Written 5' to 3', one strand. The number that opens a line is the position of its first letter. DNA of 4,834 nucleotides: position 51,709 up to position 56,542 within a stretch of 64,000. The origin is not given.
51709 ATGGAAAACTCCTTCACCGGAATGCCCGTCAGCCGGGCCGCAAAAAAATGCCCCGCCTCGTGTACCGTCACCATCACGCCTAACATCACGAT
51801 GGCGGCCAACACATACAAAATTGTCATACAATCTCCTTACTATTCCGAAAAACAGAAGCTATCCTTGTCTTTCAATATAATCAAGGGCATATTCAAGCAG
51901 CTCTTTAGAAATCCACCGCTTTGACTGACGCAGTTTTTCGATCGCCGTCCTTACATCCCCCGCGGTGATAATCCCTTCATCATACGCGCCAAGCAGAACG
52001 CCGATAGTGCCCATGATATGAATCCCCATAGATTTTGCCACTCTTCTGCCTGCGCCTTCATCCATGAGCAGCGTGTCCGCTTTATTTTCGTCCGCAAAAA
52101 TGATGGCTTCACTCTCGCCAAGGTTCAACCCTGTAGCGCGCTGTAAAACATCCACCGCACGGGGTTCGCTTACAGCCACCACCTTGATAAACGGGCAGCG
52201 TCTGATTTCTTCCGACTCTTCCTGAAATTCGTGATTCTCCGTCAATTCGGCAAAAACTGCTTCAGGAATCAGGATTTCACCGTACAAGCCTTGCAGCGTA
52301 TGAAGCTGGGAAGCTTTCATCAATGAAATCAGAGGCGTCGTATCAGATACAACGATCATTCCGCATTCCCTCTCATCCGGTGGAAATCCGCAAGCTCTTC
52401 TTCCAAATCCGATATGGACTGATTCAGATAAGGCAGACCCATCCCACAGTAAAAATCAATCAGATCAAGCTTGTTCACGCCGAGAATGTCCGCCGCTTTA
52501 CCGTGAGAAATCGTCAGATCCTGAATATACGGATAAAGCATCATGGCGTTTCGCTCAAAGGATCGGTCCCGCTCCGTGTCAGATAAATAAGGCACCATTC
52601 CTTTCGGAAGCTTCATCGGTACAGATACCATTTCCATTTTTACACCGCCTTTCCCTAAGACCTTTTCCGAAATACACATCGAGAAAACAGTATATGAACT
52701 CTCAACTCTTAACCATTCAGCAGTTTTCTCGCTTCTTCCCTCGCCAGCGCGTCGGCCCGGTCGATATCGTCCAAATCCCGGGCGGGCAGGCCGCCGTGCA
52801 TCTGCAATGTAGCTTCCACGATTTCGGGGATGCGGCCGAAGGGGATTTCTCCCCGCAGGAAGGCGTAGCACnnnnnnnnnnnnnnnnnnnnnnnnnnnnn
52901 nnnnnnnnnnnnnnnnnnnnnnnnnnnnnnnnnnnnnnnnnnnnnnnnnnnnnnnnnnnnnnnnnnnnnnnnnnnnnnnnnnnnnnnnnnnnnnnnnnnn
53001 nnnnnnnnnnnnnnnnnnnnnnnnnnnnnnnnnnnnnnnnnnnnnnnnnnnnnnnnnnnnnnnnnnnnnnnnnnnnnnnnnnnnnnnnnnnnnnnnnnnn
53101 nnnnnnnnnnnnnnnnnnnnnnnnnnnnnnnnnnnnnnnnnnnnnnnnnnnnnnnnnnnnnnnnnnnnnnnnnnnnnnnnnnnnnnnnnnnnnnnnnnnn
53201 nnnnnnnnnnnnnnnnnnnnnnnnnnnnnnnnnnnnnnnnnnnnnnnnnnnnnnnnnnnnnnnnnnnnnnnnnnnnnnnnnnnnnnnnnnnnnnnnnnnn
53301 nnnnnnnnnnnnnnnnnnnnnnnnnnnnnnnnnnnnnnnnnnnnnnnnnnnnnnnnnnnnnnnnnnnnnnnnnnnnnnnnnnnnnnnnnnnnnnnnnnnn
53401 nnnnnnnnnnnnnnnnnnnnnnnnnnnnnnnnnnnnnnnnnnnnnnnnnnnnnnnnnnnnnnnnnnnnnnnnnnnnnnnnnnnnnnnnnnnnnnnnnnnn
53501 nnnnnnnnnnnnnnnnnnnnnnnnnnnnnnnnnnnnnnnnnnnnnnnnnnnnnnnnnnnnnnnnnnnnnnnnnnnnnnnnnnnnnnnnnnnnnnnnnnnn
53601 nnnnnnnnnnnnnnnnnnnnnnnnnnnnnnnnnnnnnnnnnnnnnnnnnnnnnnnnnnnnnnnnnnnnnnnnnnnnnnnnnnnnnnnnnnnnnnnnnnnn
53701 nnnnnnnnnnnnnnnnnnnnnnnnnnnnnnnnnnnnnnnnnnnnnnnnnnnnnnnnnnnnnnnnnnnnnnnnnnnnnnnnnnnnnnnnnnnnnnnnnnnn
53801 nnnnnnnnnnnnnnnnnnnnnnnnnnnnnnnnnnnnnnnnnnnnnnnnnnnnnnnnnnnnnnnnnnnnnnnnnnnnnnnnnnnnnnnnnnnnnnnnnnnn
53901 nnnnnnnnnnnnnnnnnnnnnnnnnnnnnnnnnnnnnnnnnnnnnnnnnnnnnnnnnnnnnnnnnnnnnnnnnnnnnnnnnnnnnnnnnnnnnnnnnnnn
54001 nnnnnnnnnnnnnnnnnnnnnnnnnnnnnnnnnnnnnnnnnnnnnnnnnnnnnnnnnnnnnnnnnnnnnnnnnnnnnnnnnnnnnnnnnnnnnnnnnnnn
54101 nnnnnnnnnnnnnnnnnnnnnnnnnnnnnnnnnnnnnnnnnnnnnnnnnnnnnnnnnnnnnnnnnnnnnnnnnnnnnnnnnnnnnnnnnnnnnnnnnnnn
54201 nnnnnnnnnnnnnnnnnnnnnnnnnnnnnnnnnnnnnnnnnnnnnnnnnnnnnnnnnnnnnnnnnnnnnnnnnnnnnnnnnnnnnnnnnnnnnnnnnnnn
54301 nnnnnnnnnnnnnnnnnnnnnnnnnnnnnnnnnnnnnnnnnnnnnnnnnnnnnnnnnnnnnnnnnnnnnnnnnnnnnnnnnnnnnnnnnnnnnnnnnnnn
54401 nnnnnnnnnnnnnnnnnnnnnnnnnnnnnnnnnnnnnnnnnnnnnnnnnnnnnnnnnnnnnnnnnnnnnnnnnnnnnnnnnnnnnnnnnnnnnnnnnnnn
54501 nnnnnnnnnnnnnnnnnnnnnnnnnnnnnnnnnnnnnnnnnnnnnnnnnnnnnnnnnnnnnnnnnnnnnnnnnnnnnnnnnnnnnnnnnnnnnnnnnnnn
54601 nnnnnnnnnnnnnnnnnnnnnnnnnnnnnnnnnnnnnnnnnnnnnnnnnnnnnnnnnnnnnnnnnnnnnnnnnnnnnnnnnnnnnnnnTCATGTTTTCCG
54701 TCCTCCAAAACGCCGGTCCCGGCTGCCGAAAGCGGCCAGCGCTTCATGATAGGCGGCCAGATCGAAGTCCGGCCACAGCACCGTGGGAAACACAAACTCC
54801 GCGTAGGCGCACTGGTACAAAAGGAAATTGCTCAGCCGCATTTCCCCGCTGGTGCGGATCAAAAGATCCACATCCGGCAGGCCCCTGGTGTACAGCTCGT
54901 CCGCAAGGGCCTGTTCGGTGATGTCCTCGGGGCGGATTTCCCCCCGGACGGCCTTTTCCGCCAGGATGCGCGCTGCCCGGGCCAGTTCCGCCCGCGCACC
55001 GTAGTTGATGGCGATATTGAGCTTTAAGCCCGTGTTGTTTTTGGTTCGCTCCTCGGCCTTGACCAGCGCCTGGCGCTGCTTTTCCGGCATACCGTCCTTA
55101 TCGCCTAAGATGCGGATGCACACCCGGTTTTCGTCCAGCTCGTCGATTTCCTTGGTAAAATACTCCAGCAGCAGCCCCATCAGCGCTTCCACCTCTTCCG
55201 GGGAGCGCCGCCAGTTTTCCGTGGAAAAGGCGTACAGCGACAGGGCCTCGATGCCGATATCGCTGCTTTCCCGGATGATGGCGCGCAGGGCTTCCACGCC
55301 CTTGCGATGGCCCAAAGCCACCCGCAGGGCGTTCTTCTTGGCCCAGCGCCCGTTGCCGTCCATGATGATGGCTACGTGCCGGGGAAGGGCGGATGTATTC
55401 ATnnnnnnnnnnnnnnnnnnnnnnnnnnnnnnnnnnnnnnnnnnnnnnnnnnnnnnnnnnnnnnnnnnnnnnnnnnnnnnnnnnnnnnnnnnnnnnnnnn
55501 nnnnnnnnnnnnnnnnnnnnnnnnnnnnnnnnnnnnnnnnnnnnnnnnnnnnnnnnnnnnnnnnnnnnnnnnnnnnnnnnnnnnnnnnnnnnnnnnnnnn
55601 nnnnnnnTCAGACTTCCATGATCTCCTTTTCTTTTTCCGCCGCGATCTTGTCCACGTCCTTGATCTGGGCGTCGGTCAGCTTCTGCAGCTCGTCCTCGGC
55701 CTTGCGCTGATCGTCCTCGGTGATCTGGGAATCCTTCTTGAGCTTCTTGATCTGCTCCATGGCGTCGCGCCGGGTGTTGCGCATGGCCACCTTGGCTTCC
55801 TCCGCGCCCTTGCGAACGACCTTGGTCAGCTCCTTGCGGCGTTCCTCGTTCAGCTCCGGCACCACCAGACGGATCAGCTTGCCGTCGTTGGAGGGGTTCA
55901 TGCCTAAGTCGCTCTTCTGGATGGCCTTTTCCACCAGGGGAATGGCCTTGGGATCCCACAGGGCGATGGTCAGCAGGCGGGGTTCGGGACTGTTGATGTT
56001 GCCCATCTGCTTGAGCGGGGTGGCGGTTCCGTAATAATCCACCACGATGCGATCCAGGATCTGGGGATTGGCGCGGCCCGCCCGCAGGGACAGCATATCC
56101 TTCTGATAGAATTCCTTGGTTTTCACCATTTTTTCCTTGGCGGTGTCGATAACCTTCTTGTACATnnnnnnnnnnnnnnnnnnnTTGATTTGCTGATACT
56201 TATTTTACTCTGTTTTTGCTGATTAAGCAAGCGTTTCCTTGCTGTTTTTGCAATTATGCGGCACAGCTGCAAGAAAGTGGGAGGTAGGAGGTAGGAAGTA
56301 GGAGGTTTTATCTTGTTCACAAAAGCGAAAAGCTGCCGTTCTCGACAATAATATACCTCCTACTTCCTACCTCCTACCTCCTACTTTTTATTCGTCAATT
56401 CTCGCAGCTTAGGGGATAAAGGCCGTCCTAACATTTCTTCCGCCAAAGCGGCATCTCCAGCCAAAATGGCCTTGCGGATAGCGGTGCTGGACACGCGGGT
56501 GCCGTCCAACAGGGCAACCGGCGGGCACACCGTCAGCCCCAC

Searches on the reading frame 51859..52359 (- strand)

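Call 51: search_protein_families(library=pfam, proteins=[window:51859-52359:-])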
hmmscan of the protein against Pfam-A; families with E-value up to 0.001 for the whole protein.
window:51859-52359:- (166 aa): 1 family
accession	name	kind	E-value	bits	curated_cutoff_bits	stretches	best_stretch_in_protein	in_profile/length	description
PF11848.13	DUF3368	-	1.1e-11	44.9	27.3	1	115-159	1-43/46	Domain of unknown function (DUF3368)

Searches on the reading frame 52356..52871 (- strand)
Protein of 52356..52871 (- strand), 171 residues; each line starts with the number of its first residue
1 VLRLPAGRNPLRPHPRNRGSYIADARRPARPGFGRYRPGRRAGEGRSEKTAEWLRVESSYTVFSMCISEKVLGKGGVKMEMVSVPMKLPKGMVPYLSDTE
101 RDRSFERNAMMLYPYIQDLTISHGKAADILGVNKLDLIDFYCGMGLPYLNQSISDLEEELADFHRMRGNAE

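Call 17: search_protein_families(library=pfam, proteins=[window:52356-52871:-])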
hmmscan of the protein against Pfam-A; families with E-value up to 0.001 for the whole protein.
window:52356-52871:- (171 aa): 1 family
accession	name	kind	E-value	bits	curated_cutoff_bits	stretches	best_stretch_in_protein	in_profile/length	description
PF03683.19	UPF0175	-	0.00047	20.2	27.9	1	109-161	23-74/75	Uncharacterised protein family (UPF0175)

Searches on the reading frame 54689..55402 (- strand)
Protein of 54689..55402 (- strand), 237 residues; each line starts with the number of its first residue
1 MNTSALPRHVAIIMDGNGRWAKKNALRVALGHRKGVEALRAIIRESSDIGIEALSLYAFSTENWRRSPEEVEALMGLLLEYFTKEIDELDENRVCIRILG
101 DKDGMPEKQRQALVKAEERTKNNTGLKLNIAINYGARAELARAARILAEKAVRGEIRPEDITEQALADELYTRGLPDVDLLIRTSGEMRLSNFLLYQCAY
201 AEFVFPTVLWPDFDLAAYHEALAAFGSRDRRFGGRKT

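Call 106: search_protein_families(library=pfam, proteins=[window:54689-55402:-], max_evalue=0.00001)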
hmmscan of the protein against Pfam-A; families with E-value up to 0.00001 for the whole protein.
window:54689-55402:- (237 aa): 1 family
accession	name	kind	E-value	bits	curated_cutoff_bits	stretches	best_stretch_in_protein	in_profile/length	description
PF01255.24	Prenyltransf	-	3.9e-81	272.2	27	1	13-233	1-219/219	Putative undecaprenyl diphosphate synthase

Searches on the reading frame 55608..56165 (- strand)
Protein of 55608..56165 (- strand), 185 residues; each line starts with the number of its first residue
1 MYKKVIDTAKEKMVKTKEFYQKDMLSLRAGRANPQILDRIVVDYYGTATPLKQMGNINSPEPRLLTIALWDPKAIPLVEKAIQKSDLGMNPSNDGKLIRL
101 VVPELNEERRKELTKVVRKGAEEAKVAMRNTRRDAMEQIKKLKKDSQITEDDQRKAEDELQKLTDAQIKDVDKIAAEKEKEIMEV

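Call 97: find_encoding_contigs(protein=window:55608-56165:-, flank=1500, max_places=10)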
Protein window:55608-56165:- (185 aa): 17 contigs read that carry it; 9 places shown.
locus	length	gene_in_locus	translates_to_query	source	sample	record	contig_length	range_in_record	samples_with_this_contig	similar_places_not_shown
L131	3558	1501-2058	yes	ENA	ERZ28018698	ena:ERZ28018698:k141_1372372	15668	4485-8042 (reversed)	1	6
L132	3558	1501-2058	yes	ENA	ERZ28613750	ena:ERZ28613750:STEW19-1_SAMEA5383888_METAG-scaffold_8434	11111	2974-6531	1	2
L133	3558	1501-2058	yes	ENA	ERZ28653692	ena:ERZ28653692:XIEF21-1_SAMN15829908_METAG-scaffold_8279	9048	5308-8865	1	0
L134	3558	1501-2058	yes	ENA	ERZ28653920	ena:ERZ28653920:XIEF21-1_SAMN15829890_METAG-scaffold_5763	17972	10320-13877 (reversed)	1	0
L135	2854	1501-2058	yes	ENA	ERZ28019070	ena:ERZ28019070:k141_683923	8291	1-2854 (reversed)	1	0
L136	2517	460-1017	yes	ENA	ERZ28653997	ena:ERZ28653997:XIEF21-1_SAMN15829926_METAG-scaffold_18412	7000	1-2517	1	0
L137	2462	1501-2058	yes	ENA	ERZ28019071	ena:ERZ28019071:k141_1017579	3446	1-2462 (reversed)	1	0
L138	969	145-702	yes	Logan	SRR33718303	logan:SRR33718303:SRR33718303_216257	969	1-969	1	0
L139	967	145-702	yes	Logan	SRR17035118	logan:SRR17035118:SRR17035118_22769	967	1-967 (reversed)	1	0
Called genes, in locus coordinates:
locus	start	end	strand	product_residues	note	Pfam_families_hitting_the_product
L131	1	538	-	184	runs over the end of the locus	PF04542:Sigma70_r2, PF08281:Sigma70_r4_2, PF04545:Sigma70_r4 (weak)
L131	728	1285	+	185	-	PF06574:FAD_syn, PF01467:CTP_transf_like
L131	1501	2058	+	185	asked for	PF01765:RRF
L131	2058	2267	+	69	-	-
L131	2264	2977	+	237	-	PF01255:Prenyltransf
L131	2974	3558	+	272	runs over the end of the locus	PF01148:CTP_transf_1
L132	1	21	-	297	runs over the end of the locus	-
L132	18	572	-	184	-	PF04542:Sigma70_r2, PF08281:Sigma70_r4_2, PF04545:Sigma70_r4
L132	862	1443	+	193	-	PF06574:FAD_syn, PF01467:CTP_transf_like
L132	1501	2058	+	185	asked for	PF01765:RRF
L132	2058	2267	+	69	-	-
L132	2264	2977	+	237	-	PF01255:Prenyltransf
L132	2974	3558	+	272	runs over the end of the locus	PF01148:CTP_transf_1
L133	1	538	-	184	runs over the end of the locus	PF04542:Sigma70_r2, PF08281:Sigma70_r4_2, PF04545:Sigma70_r4 (weak)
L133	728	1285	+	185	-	PF06574:FAD_syn, PF01467:CTP_transf_like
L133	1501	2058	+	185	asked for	PF01765:RRF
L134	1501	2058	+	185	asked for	PF01765:RRF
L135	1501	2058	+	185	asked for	PF01765:RRF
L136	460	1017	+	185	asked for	PF01765:RRF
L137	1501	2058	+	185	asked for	PF01765:RRF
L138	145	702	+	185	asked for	PF01765:RRF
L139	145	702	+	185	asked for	PF01765:RRF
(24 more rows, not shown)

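Call 106: search_protein_families(library=pfam, proteins=[window:55608-56165:-], max_evalue=0.00001)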
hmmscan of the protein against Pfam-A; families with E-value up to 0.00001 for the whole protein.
window:55608-56165:- (185 aa): 1 family
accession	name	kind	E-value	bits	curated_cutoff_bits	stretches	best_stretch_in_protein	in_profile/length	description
PF01765.24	RRF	-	4.2e-66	222.3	29.7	1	21-183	2-164/164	Ribosome recycling factor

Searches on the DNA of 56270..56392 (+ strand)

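Call 66: search_dna_similar(query=window:56270-56392:+, collection=phages, mode=distant, max_evalue=0.01, max_rows=10)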
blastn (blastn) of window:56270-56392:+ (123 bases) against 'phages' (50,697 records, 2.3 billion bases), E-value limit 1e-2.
No match.

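Call 74: search_dna_similar(query=window:56270-56392:+, collection=plasmids, mode=distant, max_evalue=0.01, max_rows=15)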
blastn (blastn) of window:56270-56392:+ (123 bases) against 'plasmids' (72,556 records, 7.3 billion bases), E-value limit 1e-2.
No match.
